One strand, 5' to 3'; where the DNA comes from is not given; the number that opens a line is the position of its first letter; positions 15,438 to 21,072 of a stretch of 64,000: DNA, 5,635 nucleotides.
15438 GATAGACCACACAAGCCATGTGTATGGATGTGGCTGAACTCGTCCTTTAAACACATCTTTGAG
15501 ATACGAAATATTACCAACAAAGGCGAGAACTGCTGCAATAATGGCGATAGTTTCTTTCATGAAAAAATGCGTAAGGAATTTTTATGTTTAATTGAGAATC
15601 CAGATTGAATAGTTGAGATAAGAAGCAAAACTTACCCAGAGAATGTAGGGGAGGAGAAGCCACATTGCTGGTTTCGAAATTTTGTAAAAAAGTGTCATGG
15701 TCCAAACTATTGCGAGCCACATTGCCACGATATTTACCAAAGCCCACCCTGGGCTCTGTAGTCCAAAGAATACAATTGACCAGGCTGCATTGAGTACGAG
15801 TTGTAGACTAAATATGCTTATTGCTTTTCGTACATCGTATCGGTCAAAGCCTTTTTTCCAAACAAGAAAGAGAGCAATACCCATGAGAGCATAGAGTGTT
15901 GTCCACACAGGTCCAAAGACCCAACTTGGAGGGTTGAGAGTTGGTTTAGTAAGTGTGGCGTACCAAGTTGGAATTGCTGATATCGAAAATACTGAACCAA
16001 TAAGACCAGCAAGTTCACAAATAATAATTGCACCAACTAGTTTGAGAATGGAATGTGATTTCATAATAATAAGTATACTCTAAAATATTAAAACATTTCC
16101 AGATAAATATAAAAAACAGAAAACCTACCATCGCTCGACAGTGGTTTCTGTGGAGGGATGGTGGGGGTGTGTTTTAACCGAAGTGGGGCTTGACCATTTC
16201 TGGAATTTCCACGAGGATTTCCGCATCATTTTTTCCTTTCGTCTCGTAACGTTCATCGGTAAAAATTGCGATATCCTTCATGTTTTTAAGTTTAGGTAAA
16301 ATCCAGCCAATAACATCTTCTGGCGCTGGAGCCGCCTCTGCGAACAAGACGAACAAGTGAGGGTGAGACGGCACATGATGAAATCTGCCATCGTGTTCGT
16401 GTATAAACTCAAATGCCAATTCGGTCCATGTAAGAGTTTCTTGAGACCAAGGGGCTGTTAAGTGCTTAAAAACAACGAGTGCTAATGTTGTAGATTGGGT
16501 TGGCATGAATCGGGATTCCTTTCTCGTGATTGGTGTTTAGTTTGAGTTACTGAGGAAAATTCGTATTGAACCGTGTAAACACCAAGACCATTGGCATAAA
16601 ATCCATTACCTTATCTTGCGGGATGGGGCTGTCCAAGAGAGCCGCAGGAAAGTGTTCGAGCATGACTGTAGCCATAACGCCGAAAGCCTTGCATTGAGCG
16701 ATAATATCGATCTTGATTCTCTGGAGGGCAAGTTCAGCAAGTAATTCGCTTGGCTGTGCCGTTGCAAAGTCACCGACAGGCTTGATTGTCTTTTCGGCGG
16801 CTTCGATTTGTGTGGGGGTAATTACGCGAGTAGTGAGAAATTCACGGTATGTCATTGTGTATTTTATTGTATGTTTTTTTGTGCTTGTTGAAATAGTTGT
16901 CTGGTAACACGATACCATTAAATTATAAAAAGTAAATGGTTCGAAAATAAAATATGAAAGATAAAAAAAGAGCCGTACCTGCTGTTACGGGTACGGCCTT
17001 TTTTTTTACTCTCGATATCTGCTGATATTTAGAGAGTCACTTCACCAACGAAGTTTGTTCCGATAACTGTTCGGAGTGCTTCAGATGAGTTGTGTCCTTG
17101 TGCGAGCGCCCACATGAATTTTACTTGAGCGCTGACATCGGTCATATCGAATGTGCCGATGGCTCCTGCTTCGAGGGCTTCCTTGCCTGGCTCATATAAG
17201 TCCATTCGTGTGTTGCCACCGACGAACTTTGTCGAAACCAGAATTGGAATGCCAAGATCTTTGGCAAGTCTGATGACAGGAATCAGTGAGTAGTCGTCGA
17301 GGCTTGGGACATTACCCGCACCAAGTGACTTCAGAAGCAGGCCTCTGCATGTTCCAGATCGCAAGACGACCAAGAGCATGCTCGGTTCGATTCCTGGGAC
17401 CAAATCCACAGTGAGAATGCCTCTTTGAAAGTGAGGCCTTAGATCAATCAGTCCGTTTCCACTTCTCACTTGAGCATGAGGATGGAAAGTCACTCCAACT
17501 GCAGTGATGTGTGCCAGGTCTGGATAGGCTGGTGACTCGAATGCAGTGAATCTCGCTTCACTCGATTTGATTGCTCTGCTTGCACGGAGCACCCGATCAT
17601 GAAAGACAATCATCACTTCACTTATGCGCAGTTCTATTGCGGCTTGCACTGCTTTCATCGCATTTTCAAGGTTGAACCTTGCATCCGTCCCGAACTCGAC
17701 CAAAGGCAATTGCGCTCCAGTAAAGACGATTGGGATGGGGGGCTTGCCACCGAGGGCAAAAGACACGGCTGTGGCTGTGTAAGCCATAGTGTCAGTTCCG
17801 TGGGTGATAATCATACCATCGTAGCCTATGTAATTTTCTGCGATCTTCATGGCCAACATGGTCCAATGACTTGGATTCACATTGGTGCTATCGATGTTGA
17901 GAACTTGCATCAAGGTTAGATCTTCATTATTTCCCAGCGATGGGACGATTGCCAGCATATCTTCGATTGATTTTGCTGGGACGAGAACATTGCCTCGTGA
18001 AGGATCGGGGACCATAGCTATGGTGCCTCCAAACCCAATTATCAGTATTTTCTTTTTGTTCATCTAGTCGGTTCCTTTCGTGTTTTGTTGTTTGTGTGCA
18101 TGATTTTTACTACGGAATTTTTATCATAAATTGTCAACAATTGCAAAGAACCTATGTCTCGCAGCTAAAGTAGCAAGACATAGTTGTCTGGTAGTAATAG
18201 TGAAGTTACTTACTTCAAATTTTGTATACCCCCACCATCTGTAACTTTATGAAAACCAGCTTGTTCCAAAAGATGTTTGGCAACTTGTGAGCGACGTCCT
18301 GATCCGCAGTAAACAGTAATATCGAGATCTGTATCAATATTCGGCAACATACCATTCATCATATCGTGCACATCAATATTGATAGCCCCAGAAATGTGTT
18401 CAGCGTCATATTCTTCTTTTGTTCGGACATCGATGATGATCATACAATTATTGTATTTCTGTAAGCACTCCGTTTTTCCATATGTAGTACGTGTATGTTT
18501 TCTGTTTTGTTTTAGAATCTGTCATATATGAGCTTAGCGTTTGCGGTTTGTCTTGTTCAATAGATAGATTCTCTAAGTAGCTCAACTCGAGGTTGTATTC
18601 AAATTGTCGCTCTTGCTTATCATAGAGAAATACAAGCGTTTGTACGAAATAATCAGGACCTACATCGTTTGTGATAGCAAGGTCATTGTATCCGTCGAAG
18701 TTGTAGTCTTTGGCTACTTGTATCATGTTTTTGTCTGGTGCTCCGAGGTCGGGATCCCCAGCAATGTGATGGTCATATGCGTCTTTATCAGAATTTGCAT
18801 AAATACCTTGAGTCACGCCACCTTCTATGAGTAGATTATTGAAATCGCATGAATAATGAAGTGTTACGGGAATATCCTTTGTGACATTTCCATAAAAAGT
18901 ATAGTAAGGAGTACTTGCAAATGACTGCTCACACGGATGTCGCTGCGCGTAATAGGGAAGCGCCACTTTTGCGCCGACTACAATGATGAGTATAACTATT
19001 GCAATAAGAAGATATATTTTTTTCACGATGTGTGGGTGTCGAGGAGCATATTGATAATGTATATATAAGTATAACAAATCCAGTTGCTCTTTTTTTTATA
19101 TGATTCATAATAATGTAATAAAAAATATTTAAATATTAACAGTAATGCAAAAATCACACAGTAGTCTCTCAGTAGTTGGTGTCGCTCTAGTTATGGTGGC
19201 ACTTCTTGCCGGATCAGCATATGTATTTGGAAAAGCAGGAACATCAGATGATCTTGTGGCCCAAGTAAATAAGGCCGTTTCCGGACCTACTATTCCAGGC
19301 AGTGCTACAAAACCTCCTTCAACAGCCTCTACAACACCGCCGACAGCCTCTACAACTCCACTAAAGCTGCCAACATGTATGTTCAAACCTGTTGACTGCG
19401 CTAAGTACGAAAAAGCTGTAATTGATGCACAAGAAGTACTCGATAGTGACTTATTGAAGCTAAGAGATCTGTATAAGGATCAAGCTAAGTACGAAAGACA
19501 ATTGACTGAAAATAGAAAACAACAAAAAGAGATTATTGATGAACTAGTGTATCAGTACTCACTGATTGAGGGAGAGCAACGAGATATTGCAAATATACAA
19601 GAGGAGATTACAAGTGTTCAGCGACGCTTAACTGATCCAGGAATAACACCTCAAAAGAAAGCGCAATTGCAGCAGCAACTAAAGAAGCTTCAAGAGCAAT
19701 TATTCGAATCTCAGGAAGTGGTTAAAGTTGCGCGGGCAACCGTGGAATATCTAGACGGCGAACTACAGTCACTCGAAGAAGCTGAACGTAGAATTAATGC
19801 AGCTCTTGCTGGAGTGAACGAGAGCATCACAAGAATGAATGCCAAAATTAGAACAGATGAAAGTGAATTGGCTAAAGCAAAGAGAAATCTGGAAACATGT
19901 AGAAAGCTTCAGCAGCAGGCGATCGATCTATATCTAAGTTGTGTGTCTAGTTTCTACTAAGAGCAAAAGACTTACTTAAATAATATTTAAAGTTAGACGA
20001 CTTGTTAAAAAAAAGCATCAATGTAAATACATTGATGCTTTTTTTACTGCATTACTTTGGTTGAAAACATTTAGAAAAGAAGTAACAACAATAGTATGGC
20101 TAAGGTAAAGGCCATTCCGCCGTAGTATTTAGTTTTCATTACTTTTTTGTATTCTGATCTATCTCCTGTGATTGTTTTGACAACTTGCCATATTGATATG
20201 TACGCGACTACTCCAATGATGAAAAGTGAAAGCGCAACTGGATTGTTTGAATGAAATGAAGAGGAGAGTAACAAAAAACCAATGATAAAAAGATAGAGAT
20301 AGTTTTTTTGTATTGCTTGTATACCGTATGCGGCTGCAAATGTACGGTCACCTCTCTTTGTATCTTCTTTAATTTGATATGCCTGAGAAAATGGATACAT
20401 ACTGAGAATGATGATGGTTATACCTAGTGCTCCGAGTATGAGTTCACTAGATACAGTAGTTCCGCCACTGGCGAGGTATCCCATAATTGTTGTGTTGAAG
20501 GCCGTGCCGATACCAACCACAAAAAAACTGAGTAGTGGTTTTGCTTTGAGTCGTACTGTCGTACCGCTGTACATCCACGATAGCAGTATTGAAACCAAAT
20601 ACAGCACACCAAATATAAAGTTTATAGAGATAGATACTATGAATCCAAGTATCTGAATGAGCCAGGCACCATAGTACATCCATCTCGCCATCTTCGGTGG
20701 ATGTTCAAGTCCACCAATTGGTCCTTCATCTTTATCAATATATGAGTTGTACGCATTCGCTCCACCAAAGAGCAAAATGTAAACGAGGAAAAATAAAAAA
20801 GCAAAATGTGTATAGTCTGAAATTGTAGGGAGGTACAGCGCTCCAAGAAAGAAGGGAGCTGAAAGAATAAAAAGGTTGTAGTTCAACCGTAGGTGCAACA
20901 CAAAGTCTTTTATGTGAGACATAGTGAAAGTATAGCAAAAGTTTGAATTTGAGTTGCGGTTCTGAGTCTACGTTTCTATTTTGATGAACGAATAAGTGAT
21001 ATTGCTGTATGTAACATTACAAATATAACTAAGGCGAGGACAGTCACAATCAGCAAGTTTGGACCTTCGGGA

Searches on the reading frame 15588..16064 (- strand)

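Call 60: search_protein_families(library=pfam, proteins=[window:15588-16064:-], max_evalue=0.001)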
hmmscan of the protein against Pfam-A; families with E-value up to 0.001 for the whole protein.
window:15588-16064:- (158 aa): 1 family
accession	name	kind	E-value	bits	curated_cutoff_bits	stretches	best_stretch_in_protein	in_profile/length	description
PF03073.20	TspO_MBR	-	3.9e-52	176.3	24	1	12-156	1-145/145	TspO/MBR family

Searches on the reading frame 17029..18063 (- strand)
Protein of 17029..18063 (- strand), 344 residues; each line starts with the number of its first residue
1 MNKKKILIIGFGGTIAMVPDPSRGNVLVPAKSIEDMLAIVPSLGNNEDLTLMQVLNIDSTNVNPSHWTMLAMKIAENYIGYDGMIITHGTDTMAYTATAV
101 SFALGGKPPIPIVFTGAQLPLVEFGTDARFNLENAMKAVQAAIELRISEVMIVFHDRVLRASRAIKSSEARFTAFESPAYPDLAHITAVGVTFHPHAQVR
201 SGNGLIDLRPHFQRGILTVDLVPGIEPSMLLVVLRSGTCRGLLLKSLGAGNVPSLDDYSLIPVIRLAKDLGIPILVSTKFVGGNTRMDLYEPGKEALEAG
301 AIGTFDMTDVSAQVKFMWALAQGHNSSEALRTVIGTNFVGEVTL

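Call 60: search_protein_families(library=pfam, proteins=[window:17029-18063:-], max_evalue=0.001)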
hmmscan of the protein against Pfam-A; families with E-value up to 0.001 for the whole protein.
window:17029-18063:- (344 aa): 2 families
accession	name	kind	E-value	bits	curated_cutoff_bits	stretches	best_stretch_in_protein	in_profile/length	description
PF00710.25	Asparaginase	-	7.6e-54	182.6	22.5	1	5-196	1-190/193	Asparaginase, N-terminal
PF17763.6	Asparaginase_C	-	1.6e-18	67.2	34.6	1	219-328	5-109/114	Glutaminase/Asparaginase C-terminal domain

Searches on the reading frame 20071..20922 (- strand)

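Call 60: search_protein_families(library=pfam, proteins=[window:20071-20922:-], max_evalue=0.001)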
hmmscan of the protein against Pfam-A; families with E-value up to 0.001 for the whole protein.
window:20071-20922:- (283 aa): 1 family
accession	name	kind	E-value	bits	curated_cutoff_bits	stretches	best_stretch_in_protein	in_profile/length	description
PF01040.23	UbiA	-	8.3e-17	61.7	34.2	1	22-256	3-240/250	UbiA prenyltransferase family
